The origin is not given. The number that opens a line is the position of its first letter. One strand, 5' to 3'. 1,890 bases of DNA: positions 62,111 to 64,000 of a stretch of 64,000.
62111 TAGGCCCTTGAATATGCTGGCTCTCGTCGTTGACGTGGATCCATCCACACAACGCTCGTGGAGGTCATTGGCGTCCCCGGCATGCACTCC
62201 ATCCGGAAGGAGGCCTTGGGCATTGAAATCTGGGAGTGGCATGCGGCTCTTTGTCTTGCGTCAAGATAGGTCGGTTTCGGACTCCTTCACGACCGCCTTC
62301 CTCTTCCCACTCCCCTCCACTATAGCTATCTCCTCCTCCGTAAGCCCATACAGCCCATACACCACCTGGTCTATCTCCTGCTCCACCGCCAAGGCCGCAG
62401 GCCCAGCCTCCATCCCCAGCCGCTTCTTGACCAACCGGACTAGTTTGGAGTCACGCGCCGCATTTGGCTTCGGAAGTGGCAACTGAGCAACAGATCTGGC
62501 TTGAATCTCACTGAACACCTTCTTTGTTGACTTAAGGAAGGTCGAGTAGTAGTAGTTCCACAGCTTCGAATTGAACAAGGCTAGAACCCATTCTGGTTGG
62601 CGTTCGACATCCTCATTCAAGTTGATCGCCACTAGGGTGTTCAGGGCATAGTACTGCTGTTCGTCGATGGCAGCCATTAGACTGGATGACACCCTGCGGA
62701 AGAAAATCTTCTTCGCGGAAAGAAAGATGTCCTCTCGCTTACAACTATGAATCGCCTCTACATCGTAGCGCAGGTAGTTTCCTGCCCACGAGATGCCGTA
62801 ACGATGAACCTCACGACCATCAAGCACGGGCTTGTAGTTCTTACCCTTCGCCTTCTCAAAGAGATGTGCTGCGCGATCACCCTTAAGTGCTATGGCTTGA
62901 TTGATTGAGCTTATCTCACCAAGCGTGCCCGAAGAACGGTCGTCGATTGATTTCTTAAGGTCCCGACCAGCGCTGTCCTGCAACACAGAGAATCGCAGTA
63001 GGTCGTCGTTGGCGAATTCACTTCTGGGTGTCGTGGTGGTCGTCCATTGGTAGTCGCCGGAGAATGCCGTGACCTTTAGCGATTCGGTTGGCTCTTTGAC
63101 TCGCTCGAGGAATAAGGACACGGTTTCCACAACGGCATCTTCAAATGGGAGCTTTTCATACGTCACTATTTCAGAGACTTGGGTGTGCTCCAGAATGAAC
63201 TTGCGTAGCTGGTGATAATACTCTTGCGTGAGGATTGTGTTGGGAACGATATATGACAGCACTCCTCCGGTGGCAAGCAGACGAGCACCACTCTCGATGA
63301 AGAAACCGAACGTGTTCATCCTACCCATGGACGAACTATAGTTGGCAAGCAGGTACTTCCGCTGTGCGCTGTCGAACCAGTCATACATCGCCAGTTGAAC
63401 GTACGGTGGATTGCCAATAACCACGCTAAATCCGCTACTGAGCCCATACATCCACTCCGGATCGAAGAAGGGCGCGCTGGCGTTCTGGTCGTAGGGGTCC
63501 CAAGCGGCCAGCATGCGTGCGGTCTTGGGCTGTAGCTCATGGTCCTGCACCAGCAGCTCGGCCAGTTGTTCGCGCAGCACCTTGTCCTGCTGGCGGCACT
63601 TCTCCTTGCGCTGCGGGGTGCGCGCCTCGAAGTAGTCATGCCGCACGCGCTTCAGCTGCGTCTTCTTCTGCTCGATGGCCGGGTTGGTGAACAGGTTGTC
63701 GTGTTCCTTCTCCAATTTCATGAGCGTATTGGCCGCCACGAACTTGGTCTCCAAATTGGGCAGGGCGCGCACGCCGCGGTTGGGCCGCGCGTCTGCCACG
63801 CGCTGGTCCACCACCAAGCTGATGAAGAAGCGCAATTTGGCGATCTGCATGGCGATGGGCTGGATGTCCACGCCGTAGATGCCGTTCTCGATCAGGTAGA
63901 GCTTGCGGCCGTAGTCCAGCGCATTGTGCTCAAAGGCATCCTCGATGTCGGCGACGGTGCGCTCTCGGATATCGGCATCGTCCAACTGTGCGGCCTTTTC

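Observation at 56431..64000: Seven-gene co-directional methyltransferase / NTase / nuclease / helicase cluster that fits no canonical defence architecture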

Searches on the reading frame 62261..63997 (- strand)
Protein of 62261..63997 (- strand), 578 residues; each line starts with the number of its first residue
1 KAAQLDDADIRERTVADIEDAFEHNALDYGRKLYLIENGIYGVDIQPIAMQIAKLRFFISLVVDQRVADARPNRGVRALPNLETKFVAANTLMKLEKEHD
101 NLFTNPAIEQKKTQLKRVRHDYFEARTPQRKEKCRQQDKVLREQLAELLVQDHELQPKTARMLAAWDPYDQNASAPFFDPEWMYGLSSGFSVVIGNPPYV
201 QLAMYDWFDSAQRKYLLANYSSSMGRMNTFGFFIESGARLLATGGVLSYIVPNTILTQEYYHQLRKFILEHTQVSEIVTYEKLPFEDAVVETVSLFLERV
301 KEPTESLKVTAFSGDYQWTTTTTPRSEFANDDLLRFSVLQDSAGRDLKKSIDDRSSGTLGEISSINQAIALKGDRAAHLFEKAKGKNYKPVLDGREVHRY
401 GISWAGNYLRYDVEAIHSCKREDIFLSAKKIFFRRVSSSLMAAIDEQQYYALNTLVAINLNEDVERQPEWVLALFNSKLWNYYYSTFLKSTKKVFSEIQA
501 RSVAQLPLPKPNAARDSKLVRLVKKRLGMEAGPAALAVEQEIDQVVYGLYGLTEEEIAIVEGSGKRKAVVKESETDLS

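Call 3: search_protein_families(library=pfam, proteins=[window:62261-63997:-], max_evalue=0.1)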
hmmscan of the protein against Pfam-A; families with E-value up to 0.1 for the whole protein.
window:62261-63997:- (578 aa): 2 families
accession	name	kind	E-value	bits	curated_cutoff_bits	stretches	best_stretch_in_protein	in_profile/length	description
PF07669.17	Eco57I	-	2.6e-31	109.4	25.3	1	38-281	1-166/171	Eco57I restriction-modification methylase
PF12950.13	TaqI_C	-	5.2e-23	82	26.5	1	389-508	1-118/118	TaqI-like C-terminal specificity domain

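Call 4: search_protein_families(library=padloc, proteins=[window:62261-63997:-], max_evalue=0.1)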
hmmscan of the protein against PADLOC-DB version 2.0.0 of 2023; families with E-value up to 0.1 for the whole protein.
window:62261-63997:- (578 aa): 59 families (the best 25 are shown)
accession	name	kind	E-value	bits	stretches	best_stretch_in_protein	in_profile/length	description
PDLC03612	REase_MTase_IIG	-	8.7e-43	144.7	3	188-410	805-1046/1247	Type IIG restriction enzyme-methyltransferase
PDLC03348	MTase_II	-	2.2e-39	133.6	1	188-577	345-726/727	Type II methyltransferase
PDLC03601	REase_MTase_IIG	-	9.4e-32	107.8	2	113-298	600-779/1110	Type IIG restriction enzyme-methyltransferase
PDLC03596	REase_MTase_IIG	-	1.3e-30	104.2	2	27-313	579-832/1148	Type IIG restriction enzyme-methyltransferase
PDLC03604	REase_MTase_IIG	-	2.9e-21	73.3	2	188-316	533-662/1011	Type IIG restriction enzyme-methyltransferase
PDLC03335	MTase_II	-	1.1e-17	62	1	167-285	180-290/607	Type II methyltransferase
PDLC03609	REase_MTase_IIG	-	4.4e-17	59.2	2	188-304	556-667/1066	Type IIG restriction enzyme-methyltransferase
PDLC03293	MTase_II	-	6.1e-16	56.2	1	184-515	91-413/427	Type II methyltransferase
PDLC03226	MTase_II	-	7.4e-16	55.9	2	189-388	128-325/579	Type II methyltransferase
PDLC03267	MTase_II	-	1.7e-15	54.9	1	188-314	105-232/539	Type II methyltransferase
PDLC03356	MTase_II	-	6.1e-15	53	1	190-494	203-492/545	Type II methyltransferase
PDLC03338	MTase_II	-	1.6e-14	51.6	1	187-313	243-363/604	Type II methyltransferase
PDLC03347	MTase_II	-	1.7e-13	48.1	1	187-308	90-211/488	Type II methyltransferase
PDLC02521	PglX|PglXI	-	2.5e-13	46.9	1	35-301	347-591/1174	PglX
PDLC03628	REase_MTase_IIG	-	7.4e-13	45.5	1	28-270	563-823/1100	Type IIG restriction enzyme-methyltransferase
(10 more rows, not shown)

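Call 5: search_protein_families(library=ncbifam, proteins=[window:62261-63997:-], max_evalue=0.1)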
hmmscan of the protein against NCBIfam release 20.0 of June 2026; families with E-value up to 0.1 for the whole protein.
window:62261-63997:- (578 aa): 5 families
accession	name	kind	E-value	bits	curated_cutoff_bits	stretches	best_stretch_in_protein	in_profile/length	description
NF033452.1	BREX_1_MTaseX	exception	1e-16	60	500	1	35-315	353-633/1210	BREX-1 system adenine-specific DNA-methyltransferase PglX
TIGR02987.1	met_A_Alw26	exception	2.4e-12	46.4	353.5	1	232-558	177-499/523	Alw26I/Eco31I/Esp3I family type II restriction adenine-specific DNA-methyltransferase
NF033455.1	BREX_6_MTaseX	exception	3.5e-08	31.4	900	1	189-302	554-660/1319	BREX-6 system adenine-specific DNA-methyltransferase PglX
NF033451.1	BREX_2_MTaseX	equivalog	0.00054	17.8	400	0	39-62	268-291/1185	BREX-2 system adenine-specific DNA-methyltransferase PglX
NF047738.1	antiphage_MADS2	equivalog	0.0014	17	720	1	231-298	495-565/654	methylation-associated defense system DNA methyltransferase MAD2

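Call 7: search_protein_families(library=phrogs, proteins=[window:62261-63997:-], max_evalue=0.01)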
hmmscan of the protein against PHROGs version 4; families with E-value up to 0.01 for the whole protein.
window:62261-63997:- (578 aa): 8 families
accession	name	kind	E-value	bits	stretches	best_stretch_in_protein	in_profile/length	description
phrog_16674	-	other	1.2e-17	63.9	1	191-298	676-782/1364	DNA methyltransferase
phrog_31645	-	unknown function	2.1e-13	50.3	1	186-298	593-706/1075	-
phrog_1600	-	other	3.7e-07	30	1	188-283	128-216/489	DNA methyltransferase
phrog_6380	-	other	1.3e-05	25.4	1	189-308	126-239/382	DNA methyltransferase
phrog_25988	-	unknown function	0.00064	18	0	160-258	821-925/1429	-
phrog_2713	-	unknown function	0.0021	18.1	0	190-336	291-434/520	-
phrog_9133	-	unknown function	0.0036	16.1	1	150-303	781-908/1259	-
phrog_3689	-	other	0.0047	17.1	0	190-257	68-121/348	DNA methyltransferase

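Call 40: find_homologous_proteins(query=window:62261-63997:-, max_evalue=1e-30)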
Query window:62261-63997:- (578 aa): 3461 proteins with E <= 1e-30 among 8000 candidates; the best 120 are listed.
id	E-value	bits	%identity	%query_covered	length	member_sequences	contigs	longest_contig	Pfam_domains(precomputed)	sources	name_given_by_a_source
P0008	1.7e-172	593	78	59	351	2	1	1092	PF07669.18,PF12950.14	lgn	-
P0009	1.3e-159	550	48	99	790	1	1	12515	PF02384.23,PF07669.18,PF12950.14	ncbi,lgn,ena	-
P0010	1.4e-157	544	65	65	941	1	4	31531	PF04313.21,PF02384.23,PF07669.18,PF12950.14,PF01170.25,PF20473.5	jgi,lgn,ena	-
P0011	9.7e-146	505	48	92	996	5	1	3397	PF04313.21,PF02384.23,PF07669.18,PF12950.14,PF20473.5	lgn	-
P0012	6.3e-145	502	48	92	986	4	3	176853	PF04313.21,PF02384.23,PF07669.18,PF12950.14,PF20473.5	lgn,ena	-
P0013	9.8e-144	498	48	90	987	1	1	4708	PF04313.21,PF02384.23,PF07669.18,PF12950.14,PF01170.25,PF20473.5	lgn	-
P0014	3.5e-143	496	47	95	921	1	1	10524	PF02384.23,PF07669.18,PF12950.14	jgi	jgi:hypothetical protein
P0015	4.8e-143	496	46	95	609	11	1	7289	PF02384.23,PF07669.18,PF12950.14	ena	-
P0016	1.5e-142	494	46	92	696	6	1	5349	PF02384.23,PF07669.18,PF12950.14,PF20473.5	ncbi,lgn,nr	ncbi:MAG: N-6 DNA methylase [Flavobacteriales bacterium]|nr:N-6 DNA methylase [Flavobacteriales bact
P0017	7.5e-142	492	47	94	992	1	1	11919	PF04313.21,PF02384.23,PF07669.18,PF12950.14,PF20473.5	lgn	-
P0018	9.4e-142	491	47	94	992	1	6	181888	PF04313.21,PF02384.23,PF07669.18,PF12950.14,PF20473.5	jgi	-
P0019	1.6e-141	491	46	95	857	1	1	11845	PF02384.23,PF07669.18,PF12950.14,PF20473.5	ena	-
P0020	2.2e-141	490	46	95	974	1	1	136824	PF02384.23,PF07669.18,PF12950.14,PF20473.5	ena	-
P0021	2.8e-139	483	48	88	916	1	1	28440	PF02384.23,PF07669.18,PF12950.14,PF20473.5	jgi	-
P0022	1.5e-138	481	45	95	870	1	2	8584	PF02384.23,PF07669.18,PF12950.14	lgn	-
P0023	9.7e-138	478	53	79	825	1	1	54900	PF02384.23,PF07669.18,PF12950.14,PF20473.5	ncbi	ncbi:MAG: N-6 DNA methylase, partial [Flavobacteriales bacterium]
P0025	1.0e-132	462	47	86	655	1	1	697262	PF02384.23,PF07669.18,PF12950.14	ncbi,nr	ncbi:MAG: Eco57I restriction-modification methylase domain-containing protein [Saprospiraceae bacter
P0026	1.0e-132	462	60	54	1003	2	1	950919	PF02384.23,PF07669.18,PF12950.14,PF20473.5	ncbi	-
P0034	2.5e-119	417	43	97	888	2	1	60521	PF02384.23,PF07669.18,PF12950.14,PF20473.5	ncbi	ncbi:MAG: Eco57I restriction-modification methylase domain-containing protein [Flavobacterium sp.]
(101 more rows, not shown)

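Call 41: find_encoding_contigs(protein=P0010, flank=10000, max_places=3)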
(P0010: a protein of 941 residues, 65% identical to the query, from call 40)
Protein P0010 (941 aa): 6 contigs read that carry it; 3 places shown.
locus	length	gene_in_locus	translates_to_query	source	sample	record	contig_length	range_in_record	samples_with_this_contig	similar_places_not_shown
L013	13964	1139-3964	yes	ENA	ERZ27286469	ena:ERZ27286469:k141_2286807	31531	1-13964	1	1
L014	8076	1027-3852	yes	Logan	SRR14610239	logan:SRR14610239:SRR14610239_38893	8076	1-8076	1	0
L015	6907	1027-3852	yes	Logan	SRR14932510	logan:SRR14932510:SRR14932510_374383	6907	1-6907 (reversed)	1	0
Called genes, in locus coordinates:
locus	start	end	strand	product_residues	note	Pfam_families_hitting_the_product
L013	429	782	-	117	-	-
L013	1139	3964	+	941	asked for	PF04313:HSDR_N (faint), PF02384:N6_Mtase, PF20473:MmeI_Mtase, PF01170:UPF0020 (faint), PF07669:Eco57I, PF02384:N6_Mtase (weak), PF12950:TaqI_C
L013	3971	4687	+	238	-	PF18734:HEPN_AbiU2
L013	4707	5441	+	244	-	PF10137:CAP12-PCTIR_TIR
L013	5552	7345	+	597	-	PF03235:GmrSD_N, PF07510:GmrSD_C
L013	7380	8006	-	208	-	PF13489:Methyltransf_23, PF05401:NodS (weak), PF13847:Methyltransf_31, PF08241:Methyltransf_11, PF08242:Methyltransf_12, PF13649:Methyltransf_25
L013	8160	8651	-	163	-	PF20329:DUF6624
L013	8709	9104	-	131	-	-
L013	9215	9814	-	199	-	-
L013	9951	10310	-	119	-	-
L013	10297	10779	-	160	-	-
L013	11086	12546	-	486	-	-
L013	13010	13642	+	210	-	PF14730:DUF4468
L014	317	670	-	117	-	-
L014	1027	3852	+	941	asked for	PF04313:HSDR_N (faint), PF02384:N6_Mtase, PF20473:MmeI_Mtase, PF01170:UPF0020 (faint), PF07669:Eco57I, PF02384:N6_Mtase (weak), PF12950:TaqI_C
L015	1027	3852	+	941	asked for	PF04313:HSDR_N (faint), PF02384:N6_Mtase, PF20473:MmeI_Mtase, PF01170:UPF0020 (faint), PF07669:Eco57I, PF02384:N6_Mtase (weak), PF12950:TaqI_C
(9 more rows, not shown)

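Call 42: find_encoding_contigs(protein=P0026, flank=10000, max_places=2)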
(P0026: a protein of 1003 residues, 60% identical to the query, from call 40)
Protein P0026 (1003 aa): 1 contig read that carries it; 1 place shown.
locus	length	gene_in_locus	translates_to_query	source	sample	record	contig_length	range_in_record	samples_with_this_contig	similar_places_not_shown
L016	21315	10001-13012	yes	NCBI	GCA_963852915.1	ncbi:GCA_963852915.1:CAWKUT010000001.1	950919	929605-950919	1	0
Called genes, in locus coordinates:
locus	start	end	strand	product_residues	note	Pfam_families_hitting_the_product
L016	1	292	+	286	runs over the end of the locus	PF00112:Peptidase_C1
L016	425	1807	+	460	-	-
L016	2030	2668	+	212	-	-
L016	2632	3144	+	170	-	-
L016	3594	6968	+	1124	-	PF09565:RE_NgoFVII (faint), PF13091:PLDc_2, PF00176:SNF2-rel_dom, PF04851:ResIII (faint), PF00271:Helicase_C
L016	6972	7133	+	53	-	-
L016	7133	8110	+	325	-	PF04326:SLFN_AlbA_2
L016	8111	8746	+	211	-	PF13749:HATPase_c_4, PF21247:Fic-like_C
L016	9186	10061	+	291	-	-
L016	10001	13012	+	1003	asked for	PF02384:N6_Mtase (faint), PF20473:MmeI_Mtase (faint), PF07669:Eco57I, PF12950:TaqI_C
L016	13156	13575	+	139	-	-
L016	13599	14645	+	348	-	PF04471:Mrr_cat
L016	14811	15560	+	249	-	-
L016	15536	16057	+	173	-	-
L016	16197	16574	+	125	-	-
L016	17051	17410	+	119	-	-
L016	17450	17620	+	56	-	-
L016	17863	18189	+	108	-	-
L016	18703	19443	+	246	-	PF03167:UDG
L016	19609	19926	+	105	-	-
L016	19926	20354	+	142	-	-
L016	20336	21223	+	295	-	PF01979:Amidohydro_1, PF07969:Amidohydro_3 (weak)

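Call 43: find_encoding_contigs(protein=P0023, flank=10000, max_places=2)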
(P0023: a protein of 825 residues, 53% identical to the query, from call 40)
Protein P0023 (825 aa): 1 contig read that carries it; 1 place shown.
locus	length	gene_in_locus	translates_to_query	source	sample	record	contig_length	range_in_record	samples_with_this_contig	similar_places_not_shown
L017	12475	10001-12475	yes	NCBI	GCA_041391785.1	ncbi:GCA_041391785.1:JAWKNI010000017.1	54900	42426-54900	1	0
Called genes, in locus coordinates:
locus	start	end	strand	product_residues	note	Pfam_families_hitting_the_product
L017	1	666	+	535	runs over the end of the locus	PF13884:Peptidase_S74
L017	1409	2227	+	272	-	-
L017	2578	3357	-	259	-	-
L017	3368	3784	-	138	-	-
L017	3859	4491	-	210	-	-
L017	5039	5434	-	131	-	PF00196:GerE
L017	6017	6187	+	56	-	-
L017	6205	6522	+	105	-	PF13091:PLDc_2 (weak), PF09565:RE_NgoFVII (weak)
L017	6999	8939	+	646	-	PF00271:Helicase_C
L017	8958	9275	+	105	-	-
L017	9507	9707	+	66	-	-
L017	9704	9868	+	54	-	-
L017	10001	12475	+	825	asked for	PF02384:N6_Mtase (faint), PF20473:MmeI_Mtase (faint), PF07669:Eco57I, PF12950:TaqI_C (weak)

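Call 62: search_protein_families(library=pfam, proteins=[L016:9186-10061:+], max_evalue=0.05)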
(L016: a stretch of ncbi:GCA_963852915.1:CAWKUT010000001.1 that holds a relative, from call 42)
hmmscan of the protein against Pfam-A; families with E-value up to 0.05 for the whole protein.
L016:9186-10061:+ (291 aa): 2 families
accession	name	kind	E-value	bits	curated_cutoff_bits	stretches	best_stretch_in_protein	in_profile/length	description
PF14335.11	DUF4391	-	0.00069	20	29.9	1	124-216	76-161/232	Domain of unknown function (DUF4391)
PF22418.2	EhRGS-RhoGEF_PH-like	-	0.00071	19.9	27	1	120-203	41-122/141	EhRGS-RhoGEF PH domain-like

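Call 83: find_encoding_contigs(protein=P0020, flank=10000, max_places=1)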
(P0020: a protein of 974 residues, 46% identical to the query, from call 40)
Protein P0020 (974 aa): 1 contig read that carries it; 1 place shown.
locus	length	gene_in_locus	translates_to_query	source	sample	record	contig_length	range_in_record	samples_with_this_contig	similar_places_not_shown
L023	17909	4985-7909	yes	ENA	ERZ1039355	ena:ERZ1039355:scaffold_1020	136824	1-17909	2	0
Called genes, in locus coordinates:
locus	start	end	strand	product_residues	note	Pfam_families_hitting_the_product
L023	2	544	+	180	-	?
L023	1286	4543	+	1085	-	PF13091:PLDc_2 (weak), PF00270:DEAD (faint), PF04851:ResIII (faint), PF00176:SNF2-rel_dom, PF00271:Helicase_C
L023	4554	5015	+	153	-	-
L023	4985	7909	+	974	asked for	PF02384:N6_Mtase (faint), PF20473:MmeI_Mtase (faint), PF07669:Eco57I, PF12950:TaqI_C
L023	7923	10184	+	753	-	-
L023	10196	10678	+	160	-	-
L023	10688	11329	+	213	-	-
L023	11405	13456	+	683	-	PF10592:AIPR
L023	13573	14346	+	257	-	PF13676:TIR_2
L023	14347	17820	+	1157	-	PF00004:AAA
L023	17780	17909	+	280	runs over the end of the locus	-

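Call 84: find_encoding_contigs(protein=P0034, flank=10000, max_places=1)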
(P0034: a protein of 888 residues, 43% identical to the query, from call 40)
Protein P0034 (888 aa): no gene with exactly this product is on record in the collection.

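Call 85: find_encoding_contigs(protein=P0025, flank=10000, max_places=1)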
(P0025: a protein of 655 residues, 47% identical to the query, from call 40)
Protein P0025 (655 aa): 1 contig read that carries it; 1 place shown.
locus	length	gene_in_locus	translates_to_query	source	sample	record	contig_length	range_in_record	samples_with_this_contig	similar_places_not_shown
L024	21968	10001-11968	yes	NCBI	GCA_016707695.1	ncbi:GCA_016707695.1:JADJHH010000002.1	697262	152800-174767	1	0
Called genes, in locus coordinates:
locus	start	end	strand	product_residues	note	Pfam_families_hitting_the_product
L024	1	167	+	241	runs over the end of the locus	PF13428:TPR_14 (faint), PF07719:TPR_2 (faint), PF13181:TPR_8 (faint), PF00515:TPR_1 (faint), PF13174:TPR_6 (faint), PF13424:TPR_12 (weak)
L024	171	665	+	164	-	PF00885:DMRL_synthase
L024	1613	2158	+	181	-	-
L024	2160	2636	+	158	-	-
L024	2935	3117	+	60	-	-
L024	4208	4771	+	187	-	-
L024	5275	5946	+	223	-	PF09565:RE_NgoFVII (faint), PF13091:PLDc_2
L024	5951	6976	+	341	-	PF04851:ResIII, PF00176:SNF2-rel_dom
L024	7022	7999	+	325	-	PF00271:Helicase_C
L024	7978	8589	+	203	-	-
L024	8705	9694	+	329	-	-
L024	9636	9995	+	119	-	-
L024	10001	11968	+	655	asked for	PF07669:Eco57I, PF02384:N6_Mtase (weak), PF12950:TaqI_C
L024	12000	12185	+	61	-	-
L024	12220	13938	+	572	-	PF00005:ABC_tran (weak), PF02463:SMC_N, PF13166:AAA_13 (faint), PF13175:AAA_15, PF13476:AAA_23 (weak), PF13555:AAA_29 (faint), PF13304:AAA_21 (faint)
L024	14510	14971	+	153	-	-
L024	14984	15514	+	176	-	-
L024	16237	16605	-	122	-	-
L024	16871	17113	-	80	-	PF01541:GIY-YIG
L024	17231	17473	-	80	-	PF01541:GIY-YIG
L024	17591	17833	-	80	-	PF01541:GIY-YIG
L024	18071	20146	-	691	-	-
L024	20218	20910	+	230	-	PF03167:UDG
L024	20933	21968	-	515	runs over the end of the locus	PF01935:DUF87, PF05872:HerA_C, PF00004:AAA (faint), PF10412:TrwB_AAD_bind (faint), PF13401:AAA_22 (faint)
